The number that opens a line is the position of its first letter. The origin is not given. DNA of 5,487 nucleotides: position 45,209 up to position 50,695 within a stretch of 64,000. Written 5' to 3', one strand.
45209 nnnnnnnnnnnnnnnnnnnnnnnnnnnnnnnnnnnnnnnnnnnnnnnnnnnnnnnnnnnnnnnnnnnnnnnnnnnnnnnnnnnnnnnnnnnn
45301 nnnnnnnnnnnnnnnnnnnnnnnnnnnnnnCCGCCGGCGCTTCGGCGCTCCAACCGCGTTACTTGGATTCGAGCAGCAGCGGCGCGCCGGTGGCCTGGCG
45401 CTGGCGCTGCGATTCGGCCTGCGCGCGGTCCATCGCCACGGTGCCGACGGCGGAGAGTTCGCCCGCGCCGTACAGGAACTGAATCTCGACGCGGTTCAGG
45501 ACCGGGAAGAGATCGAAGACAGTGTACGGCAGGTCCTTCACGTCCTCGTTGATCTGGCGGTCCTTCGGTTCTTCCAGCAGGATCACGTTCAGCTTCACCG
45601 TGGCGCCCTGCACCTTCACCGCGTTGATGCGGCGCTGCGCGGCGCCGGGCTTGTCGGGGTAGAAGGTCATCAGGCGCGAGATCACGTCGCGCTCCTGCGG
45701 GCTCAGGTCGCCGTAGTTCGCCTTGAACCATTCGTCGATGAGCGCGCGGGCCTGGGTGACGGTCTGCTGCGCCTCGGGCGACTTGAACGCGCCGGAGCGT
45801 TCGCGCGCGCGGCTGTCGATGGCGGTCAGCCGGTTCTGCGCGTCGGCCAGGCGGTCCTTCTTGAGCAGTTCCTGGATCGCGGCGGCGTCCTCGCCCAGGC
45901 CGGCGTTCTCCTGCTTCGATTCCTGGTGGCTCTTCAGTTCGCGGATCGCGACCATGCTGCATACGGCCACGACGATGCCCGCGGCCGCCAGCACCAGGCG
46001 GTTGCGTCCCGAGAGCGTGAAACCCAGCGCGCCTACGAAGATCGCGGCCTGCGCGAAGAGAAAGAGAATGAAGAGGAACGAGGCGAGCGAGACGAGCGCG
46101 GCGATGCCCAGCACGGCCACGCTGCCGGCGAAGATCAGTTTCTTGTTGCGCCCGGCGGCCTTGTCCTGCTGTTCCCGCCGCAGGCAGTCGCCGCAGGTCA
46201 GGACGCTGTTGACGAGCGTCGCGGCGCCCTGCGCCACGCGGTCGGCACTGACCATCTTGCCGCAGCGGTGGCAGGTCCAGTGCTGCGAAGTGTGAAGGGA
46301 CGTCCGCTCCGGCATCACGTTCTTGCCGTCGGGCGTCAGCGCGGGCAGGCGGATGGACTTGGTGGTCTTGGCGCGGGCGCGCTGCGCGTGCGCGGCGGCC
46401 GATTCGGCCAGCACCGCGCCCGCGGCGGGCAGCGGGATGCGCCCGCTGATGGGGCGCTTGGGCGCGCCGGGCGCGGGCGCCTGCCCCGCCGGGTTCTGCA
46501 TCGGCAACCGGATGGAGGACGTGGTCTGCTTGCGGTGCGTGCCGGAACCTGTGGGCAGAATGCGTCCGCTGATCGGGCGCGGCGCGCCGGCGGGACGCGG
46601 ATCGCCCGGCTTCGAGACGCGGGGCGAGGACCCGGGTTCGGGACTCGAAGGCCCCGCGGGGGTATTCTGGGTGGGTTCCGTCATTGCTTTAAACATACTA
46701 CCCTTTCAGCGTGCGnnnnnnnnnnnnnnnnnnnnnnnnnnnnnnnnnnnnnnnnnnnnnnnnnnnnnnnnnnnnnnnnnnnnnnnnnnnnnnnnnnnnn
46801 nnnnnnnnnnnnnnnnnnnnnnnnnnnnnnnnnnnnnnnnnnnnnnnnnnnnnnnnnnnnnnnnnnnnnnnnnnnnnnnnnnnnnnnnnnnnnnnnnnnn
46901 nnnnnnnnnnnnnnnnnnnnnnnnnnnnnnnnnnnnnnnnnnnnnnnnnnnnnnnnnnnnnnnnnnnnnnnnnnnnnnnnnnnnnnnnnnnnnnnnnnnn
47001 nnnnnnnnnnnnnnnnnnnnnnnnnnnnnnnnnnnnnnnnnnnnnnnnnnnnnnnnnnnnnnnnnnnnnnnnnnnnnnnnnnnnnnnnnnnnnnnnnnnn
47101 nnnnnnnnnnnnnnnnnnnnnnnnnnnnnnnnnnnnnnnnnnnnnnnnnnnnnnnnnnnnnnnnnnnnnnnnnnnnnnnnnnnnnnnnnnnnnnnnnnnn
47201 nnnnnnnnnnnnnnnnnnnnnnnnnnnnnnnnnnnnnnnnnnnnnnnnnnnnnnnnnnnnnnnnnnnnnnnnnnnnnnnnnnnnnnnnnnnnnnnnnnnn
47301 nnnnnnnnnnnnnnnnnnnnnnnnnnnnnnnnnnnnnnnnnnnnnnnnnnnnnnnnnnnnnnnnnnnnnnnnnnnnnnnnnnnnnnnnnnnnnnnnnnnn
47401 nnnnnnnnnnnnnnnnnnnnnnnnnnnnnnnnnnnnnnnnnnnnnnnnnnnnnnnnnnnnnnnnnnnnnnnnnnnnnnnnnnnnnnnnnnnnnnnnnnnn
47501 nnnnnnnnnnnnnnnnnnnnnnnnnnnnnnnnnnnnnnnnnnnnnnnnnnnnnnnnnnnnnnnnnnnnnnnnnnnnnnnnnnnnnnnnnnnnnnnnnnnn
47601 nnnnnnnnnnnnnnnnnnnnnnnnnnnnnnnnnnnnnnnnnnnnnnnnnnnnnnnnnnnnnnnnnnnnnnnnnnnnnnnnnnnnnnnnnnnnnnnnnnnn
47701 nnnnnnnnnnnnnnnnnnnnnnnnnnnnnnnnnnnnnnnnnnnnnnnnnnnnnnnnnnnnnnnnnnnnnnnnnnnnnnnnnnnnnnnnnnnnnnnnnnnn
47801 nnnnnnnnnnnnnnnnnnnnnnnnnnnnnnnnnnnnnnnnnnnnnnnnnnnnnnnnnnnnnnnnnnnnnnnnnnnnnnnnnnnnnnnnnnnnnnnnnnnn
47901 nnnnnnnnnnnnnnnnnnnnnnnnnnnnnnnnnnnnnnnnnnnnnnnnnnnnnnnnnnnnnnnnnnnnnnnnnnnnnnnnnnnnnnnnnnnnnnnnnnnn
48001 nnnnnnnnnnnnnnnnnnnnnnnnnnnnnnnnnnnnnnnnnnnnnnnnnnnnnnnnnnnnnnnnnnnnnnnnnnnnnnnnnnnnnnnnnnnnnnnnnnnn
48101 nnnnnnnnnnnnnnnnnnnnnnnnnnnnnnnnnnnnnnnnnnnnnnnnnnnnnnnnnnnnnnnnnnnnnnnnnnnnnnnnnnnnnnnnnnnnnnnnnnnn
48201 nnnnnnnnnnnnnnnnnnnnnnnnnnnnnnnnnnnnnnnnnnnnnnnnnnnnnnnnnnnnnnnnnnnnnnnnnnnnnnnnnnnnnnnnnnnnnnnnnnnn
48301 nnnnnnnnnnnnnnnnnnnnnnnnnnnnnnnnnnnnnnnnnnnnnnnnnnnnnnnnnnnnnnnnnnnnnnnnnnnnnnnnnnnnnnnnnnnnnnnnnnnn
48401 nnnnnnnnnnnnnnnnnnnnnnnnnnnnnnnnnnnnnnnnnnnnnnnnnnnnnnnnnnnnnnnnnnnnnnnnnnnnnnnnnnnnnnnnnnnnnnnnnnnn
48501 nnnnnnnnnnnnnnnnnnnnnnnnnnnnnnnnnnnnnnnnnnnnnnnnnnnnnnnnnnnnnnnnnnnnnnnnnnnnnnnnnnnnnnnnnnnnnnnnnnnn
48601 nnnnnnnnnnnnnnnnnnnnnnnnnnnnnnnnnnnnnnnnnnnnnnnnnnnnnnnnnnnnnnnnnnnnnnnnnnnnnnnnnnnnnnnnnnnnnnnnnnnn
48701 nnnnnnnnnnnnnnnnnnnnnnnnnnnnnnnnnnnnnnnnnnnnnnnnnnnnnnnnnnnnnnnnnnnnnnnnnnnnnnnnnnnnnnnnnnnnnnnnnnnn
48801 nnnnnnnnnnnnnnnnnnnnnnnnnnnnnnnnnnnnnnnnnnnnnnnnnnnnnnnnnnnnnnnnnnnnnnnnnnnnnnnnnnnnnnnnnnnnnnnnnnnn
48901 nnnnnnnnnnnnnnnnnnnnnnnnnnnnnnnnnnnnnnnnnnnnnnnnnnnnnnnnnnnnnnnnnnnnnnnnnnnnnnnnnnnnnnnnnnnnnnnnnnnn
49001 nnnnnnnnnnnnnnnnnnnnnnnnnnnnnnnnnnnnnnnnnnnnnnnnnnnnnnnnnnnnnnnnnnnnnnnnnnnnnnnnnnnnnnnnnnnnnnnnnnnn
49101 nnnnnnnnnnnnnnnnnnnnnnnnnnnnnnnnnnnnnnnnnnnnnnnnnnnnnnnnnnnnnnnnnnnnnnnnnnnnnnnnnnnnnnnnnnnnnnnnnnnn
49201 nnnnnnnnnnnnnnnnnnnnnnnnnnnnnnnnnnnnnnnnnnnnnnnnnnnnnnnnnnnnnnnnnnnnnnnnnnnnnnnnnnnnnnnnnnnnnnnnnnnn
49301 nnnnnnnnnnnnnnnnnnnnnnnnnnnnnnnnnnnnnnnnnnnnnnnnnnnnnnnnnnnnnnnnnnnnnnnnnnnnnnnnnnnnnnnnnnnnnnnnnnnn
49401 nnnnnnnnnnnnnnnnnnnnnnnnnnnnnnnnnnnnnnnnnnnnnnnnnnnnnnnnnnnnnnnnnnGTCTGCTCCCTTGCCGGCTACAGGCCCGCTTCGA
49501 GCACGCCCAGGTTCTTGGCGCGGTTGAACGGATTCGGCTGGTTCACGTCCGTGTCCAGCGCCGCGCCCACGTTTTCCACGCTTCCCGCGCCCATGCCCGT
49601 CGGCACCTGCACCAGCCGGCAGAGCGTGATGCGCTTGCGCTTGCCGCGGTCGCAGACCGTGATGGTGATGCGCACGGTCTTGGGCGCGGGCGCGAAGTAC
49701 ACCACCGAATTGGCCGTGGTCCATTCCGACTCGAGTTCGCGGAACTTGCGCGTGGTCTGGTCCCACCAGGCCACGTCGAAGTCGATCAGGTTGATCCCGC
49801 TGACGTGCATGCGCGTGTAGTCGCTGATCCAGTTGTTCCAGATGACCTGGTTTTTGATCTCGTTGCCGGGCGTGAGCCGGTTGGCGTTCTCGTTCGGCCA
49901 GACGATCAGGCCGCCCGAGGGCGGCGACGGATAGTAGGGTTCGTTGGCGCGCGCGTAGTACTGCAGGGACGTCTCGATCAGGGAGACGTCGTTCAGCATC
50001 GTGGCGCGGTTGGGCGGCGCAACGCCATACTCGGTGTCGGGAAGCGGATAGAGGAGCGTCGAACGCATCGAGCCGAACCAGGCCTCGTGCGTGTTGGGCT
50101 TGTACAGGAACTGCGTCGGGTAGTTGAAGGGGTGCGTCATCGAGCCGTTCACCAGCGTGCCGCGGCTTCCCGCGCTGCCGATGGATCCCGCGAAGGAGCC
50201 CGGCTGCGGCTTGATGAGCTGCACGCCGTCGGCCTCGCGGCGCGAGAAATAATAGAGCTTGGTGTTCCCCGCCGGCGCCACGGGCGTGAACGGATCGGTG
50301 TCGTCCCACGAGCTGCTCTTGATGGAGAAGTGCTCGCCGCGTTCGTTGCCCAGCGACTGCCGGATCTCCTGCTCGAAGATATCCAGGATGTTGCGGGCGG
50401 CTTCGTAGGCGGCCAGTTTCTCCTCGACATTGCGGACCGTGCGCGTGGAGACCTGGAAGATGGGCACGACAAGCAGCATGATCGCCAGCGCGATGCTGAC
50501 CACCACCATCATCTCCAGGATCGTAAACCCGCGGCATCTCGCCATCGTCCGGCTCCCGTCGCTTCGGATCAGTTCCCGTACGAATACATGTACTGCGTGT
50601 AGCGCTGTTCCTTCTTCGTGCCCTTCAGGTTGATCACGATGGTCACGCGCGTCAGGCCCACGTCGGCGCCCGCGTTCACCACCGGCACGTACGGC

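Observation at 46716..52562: Five-gene prepilin-type pseudopilin operon with a 917-aa GspK-like terminal protein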

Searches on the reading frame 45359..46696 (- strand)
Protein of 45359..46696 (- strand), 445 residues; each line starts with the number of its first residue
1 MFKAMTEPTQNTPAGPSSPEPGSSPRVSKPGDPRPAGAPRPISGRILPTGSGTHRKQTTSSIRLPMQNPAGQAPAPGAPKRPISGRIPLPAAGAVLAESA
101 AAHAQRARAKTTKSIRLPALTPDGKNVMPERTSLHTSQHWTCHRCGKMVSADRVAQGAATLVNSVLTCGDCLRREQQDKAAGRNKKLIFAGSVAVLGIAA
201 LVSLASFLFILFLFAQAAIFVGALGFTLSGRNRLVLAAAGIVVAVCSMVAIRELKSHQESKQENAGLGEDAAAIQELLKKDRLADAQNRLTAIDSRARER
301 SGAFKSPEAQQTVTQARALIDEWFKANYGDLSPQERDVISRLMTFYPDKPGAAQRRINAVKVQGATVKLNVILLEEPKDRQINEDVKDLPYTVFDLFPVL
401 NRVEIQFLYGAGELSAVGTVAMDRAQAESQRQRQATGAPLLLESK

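Call 11: search_protein_families(library=pfam, proteins=[window:45359-46696:-], max_evalue=0.001)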
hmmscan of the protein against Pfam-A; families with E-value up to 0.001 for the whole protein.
window:45359-46696:- (445 aa): 0 families

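Call 79: search_solved_structures(query=A6, max_evalue=5)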
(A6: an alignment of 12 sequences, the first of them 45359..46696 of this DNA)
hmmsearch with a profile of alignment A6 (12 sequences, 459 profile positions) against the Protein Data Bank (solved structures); distinct sequences matched with E-value up to 5: 22.
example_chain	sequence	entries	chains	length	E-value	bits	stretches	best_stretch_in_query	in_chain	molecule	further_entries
6zxw_H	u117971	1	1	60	0.1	14.8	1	147-178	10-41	Uncharacterized protein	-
7sh3_A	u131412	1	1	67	0.13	14.5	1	255-305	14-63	Synthetic VirB8 Miniprotein Binder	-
8zd1_R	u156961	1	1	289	0.54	12.4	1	197-257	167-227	G-protein coupled receptor 4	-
8zf4_R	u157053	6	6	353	0.73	12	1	197-257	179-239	G-protein coupled receptor 4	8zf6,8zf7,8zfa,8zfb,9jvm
3mq7_A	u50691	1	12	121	0.79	11.8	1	257-345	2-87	Bone marrow stromal antigen 2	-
1u5p_A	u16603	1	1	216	0.86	11.7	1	266-332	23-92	Spectrin alpha chain, brain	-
5k7b_A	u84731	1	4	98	0.96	11.6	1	308-364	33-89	Beclin-2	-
8gt9_A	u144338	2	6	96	1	11.5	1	308-363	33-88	Beclin-2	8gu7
2cor_A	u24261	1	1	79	1.2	11.3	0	144-180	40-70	PINCH protein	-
6u4m_A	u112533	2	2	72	1.2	11.3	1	142-188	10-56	Paxillin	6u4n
2ytp_A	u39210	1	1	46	1.4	11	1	133-160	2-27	Zinc finger protein 484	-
3ixe_B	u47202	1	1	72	1.5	11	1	142-179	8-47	LIM and senescent cell antigen-like-containing domain protein 2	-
5h1s_W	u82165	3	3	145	1.5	11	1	251-310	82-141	50S ribosomal protein L24, chloroplastic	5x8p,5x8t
5k9l_A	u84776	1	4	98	1.8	10.7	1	312-364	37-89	Beclin-2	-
4w1w_A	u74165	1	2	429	2.3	10.3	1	190-259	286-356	Adenosylmethionine-8-amino-7-oxononanoate aminotransferase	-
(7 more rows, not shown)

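Call 80: search_protein_families(library=pfam, alignment_id=A6, max_evalue=0.5)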
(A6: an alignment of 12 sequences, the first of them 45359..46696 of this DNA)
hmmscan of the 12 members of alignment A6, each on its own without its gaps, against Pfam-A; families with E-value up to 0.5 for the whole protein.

A. member 1, window:45359-46696:- (445 aa): 6 families
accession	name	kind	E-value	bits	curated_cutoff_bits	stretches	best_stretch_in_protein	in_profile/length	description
PF14256.11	YwiC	-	0.022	15.4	25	1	186-250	60-123/126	YwiC-like protein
PF07739.18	TipAS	-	0.04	14.9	23.8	1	276-327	23-76/117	TipAS antibiotic-recognition domain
PF07332.16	Phage_holin_3_6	-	0.059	13.9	28.4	1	190-274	33-115/116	Putative Actinobacterial Holin-X, holin superfamily III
PF25017.1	zf-C2HC_3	-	0.073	13.5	24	1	139-156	23-40/47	C2HC zinc finger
PF24838.2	8xMP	-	0.12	12.6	30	1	210-270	23-89/136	Octameric membrane protein family (8xMP)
PF08209.17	Sgf11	-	0.28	11.2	26.4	1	136-156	1-21/33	Sgf11 (transcriptional regulation protein)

B. families by the number of members that match (of 12 scanned): 29 families (the first 25 are shown)
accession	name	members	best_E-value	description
PF03824.22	NicO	2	0.0023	High-affinity nickel-transport protein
PF14256.11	YwiC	2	0.022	YwiC-like protein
PF10601.15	zf-LITAF-like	1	0.0014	LITAF-like zinc ribbon domain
PF12674.12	Zn_ribbon_2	1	0.0027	Putative zinc ribbon domain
PF18949.5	DUF5693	1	0.0062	Family of unknown function (DUF5693)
PF07698.17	7TM-7TMR_HD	1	0.012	7TM receptor with intracellular HD hydrolase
PF07331.16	TctB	1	0.025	Tripartite tricarboxylate transporter TctB family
PF07739.18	TipAS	1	0.04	TipAS antibiotic-recognition domain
PF03419.18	Peptidase_U4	1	0.043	Sporulation factor SpoIIGA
PF02203.21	TarH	1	0.05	Tar ligand binding domain homologue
PF07332.16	Phage_holin_3_6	1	0.059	Putative Actinobacterial Holin-X, holin superfamily III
PF04246.17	RseC_MucC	1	0.07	Positive regulator of sigma(E), RseC/MucC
PF10986.14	ZrgA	1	0.071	ZrgA family zinc uptake protein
PF25017.1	zf-C2HC_3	1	0.073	C2HC zinc finger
PF09991.14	DUF2232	1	0.078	Predicted membrane protein (DUF2232)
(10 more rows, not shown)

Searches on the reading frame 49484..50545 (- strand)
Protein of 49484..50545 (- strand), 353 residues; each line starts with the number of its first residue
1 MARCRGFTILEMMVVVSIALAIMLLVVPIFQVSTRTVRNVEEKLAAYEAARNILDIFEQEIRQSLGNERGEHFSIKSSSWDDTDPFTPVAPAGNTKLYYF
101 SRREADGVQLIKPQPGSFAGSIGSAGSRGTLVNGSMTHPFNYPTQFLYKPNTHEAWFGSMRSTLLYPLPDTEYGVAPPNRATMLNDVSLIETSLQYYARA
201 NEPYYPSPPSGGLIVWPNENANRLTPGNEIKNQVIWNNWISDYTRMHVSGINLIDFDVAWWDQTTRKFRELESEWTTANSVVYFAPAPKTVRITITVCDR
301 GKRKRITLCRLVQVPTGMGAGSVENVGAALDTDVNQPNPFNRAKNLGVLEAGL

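Call 4: search_protein_families(library=pfam, proteins=[window:49484-50545:-], max_evalue=1)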
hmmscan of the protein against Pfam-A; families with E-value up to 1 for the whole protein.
window:49484-50545:- (353 aa): 2 families
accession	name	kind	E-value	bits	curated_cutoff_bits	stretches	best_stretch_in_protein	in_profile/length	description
PF07963.17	N_methyl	-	0.00014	21.8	21.2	1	1-26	1-26/27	Prokaryotic N-terminal methylation motif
PF25252.1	DUF7854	-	0.19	12.3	32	1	36-63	6-33/81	Family of unknown function (DUF7854)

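Call 5: search_protein_families(library=ncbifam, proteins=[window:49484-50545:-], max_evalue=1)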
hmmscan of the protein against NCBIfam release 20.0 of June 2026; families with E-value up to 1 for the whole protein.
window:49484-50545:- (353 aa): 15 families
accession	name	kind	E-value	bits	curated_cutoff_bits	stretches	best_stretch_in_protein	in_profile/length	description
NF041013.1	T4P_ComGE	equivalog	6.1e-06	26.3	49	1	3-51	2-50/83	competence type IV pilus minor pilin ComGE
TIGR02599.1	TIGR02599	subfamily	2.6e-05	23.6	256.5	1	6-69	1-64/361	Verru_Chthon cassette protein C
NF040999.1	pilin_ComGC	equivalog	0.00012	22.1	75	1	5-39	2-36/84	competence type IV pilus major pilin ComGC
TIGR01708.2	typeII_sec_gspH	equivalog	0.00055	20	80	1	5-46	2-45/169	type II secretion system minor pseudopilin GspH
TIGR02532.1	IV_pilin_GFxxxE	domain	0.00058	19.6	16.3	1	4-26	1-23/24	prepilin-type N-terminal cleavage/methylation domain-containing protein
TIGR01710.1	typeII_sec_gspG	equivalog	0.0014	18.7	88.85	1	5-68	1-63/134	type II secretion system major pseudopilin GspG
NF040982.1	ComGD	equivalog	0.0018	18.7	70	1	5-48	2-42/139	competence type IV pilus minor pilin ComGD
NF041002.1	pilin_ComGF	equivalog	0.0019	18.4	80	1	5-41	2-38/139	competence type IV pilus minor pilin ComGF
NF047828.1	T3SSXpsI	equivalog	0.0042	17.1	150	1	5-72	2-69/132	type II secretion system protein XpsI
TIGR01707.1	gspI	equivalog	0.0076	16.7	44.35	1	6-71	1-67/101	type II secretion system minor pseudopilin GspI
NF007862.0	PRK10574.1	equivalog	0.019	15.1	138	1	1-33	1-33/145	prepilin peptidase-dependent pilin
TIGR01711.1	gspJ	equivalog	0.031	14.1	64.85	1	5-64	1-60/192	type II secretion system minor pseudopilin GspJ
NF041775.1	typeIV_PilA_Myxo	equivalog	0.072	13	400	1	3-31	9-37/214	type IV pilin protein PilA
NF038303.1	EPS_HpsB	equivalog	0.18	11.7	150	1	5-36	3-34/211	hormogonium polysaccharide secretion pseudopilin HpsB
NF037980.1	T2SS_GspK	equivalog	0.18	11.3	130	1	5-69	2-66/307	type II secretion system minor pseudopilin GspK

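Call 7: find_encoding_contigs(protein=window:49484-50545:-, flank=10000, max_places=6)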
Protein window:49484-50545:- (353 aa): no gene with exactly this product is on record in the collection.

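Call 47: find_homologous_proteins(query=window:49484-50545:-, max_evalue=0.001)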
Query window:49484-50545:- (353 aa): 59 proteins with E <= 0.001 among 2525 candidates.
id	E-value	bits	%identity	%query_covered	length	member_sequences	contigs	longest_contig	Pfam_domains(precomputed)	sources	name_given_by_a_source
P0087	4.8e-240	814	100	100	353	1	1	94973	-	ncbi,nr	ncbi:MAG: type II secretion system protein [Planctomycetota bacterium]|nr:type II secretion system p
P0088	1.1e-200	684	82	100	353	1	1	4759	-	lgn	-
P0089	1.0e-197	675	81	100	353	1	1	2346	-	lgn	-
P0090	1.6e-177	608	77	94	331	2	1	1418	-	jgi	jgi:hypothetical protein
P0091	4.3e-114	399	54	99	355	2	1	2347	-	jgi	-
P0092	3.2e-110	387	53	100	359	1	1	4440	-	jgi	jgi:type II secretory pathway pseudopilin PulG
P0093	4.9e-101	357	50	99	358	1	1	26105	-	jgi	jgi:prepilin-type N-terminal cleavage/methylation domain-containing protein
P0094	1.7e-99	351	50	99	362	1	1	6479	-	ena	-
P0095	1.4e-95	339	49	99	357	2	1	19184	-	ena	-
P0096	1.9e-94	335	48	97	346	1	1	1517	-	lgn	-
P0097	8.1e-82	293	51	90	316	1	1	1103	-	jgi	jgi:hypothetical protein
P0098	2.2e-70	256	43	99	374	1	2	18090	PF07963.18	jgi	jgi:prepilin-type N-terminal cleavage/methylation domain-containing protein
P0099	2.5e-68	249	43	98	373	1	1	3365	PF07963.18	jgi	jgi:prepilin-type N-terminal cleavage/methylation domain-containing protein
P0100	4.8e-66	241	43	90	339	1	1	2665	-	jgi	jgi:prepilin-type N-terminal cleavage/methylation domain-containing protein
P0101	6.5e-66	241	43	97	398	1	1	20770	PF07963.18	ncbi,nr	ncbi:MAG: prepilin-type N-terminal cleavage/methylation domain-containing protein [Planctomycetota b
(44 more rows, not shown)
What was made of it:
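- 49484..50545 (-): Gene D: GspJ-like minor pseudopilin, 353 aa, G|FTILE. NCBI names the protein 'type II secretion system protein' (call 47).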

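Call 56: predict_structure(alignment_id=A2)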
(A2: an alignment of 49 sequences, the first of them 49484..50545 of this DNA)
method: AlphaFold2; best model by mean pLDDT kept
length: 353 residues; sequences in the alignment: 49
mean_pLDDT: 78.5   pTM: 0.77
mean pLDDT of the five models: 78.5, 78.2, 78.1, 77.7, 74.1
residues with pLDDT >= 90: 97; 70-90: 146; 50-70: 106; < 50: 4
segments of 3 or more residues with pLDDT < 50: none
pLDDT, mean of each block of 10 residues (from residue 1): 64 92 94 92 90 94 78 87 86 69 87 64 53 56 53 76 79 70 90 83 62 64 70 59 74 92 92 76 90 91 90 88 87 79 84 57
secondary structure, 60 per line:
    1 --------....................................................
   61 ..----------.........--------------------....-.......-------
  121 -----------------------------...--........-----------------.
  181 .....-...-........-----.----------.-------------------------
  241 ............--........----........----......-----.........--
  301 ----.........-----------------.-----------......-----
elements in order: H9-62 E73-81 E102-105 E107-113 E155-162 H180-185 E191-198 H241-244 E245-252 E255-262 E267-270 H271-274 E279-284 E290-298 E305-313 E343-345
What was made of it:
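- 49484..50545 (-): The AF2 model has pLDDT 78.5 and pTM 0.77 (call 56).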

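Call 58: fold_search(model_id=the predicted structure, library=pdb)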
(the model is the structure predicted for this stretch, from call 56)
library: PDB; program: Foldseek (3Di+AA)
matches with E <= 10: 323; with E <= 0.001: 0
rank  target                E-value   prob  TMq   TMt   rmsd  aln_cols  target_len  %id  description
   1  9a1f_S                2.9e-03  1.00  0.34  0.55   8.0       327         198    9  Integrative structure of the XcpGHIJK pseudo pilus filament model of a type II secretion system (released 2021-06-18)
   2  5bw0_G                3.0e-02  0.54  0.15  0.30  11.2       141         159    9  The crystal structure of minor pseudopilin binary complex of XcpV and XcpW from the Type 2 secretion system of Pseudom (released 2016-07-20)
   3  3nje_B                5.8e-02  0.75  0.25  0.48   8.7       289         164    8  Structure of the Minor Pseudopilin XcpW from the Pseudomonas aeruginosa Type II Secretion System (released 2011-02-02)
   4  5vtm_W                1.5e-01  0.44  0.25  0.46   8.5       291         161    7  The crystal structure of minor pseudopilin ternary complex of XcpVWX from the Type 2 secretion system of Pseudomonas a (released 2018-05-23)
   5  7ezz_A                1.5e-01  0.05  0.13  0.16  19.8       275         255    6  Crystal structure of Salmonella typhi outer membrane phospholipase (OMPLA) dimer with bound calcium (released 2021-06-23)
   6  6utu_H                1.6e-01  0.44  0.24  0.47   9.7       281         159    8  Crystal structure of minor pseudopilin ternary complex of XcpVWX from the Type 2 secretion system of Pseudomonas aerug (released 2020-09-02)
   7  1qd6_C                2.3e-01  0.04  0.13  0.17  19.8       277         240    6  OUTER MEMBRANE PHOSPHOLIPASE A FROM ESCHERICHIA COLI (released 1999-10-25)
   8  5bw0_A                2.4e-01  0.20  0.15  0.31   8.5       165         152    8  The crystal structure of minor pseudopilin binary complex of XcpV and XcpW from the Type 2 secretion system of Pseudom (released 2016-07-20)
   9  8pn3_A                2.7e-01  0.02  0.09  0.09  25.2       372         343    9  Crystal structure of the HC7-Glu200Ala mutant complexed to a tetraglycopeptide. (released 2024-03-06)
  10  1fw3_A                3.7e-01  0.03  0.13  0.16  19.9       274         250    6  OUTER MEMBRANE PHOSPHOLIPASE A FROM ESCHERICHIA COLI (released 2001-06-01)
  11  8pn5_B                3.9e-01  0.01  0.09  0.09  24.4       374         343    9  Crystal structure of the HC7-Glu200Ala mutant complexed to a triglycopeptide (released 2024-03-06)
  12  5bw0_E                4.4e-01  0.38  0.26  0.50   9.3       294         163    9  The crystal structure of minor pseudopilin binary complex of XcpV and XcpW from the Type 2 secretion system of Pseudom (released 2016-07-20)
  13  4w64_A                4.4e-01  0.04  0.12  0.21  17.8       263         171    7  Hcp1 protein from Acinetobacter baumannii AB0057 (released 2015-07-01)
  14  5m6r_B                5.0e-01  0.10  0.08  0.09  10.3        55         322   13  Human porphobilinogen deaminase in complex with reaction intermediate (released 2017-11-15)
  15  5m6r_A                5.0e-01  0.10  0.08  0.08  10.3        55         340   13  Human porphobilinogen deaminase in complex with reaction intermediate (released 2017-11-15)
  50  3nje_A                1.6e+00  0.16  0.24  0.50   9.5       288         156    7  Structure of the Minor Pseudopilin XcpW from the Pseudomonas aeruginosa Type II Secretion System (released 2011-02-02)
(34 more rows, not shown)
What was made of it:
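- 49484..50545 (-): Ranks 2, 3, 4 and 6 are the named XcpW entries 5bw0_G, 3nje, 5vtm_W and 6utu_H; reading chain 9a1f_S as XcpW is inferred from its length and from those entries (call 58).
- On GspJ, a minor pseudopilin: The best has E 2.9e-3, probability 1.0 and TMt 0.55 (calls 56, 58).
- Gene D has the GspJ/XcpW fold (calls 56, 58).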
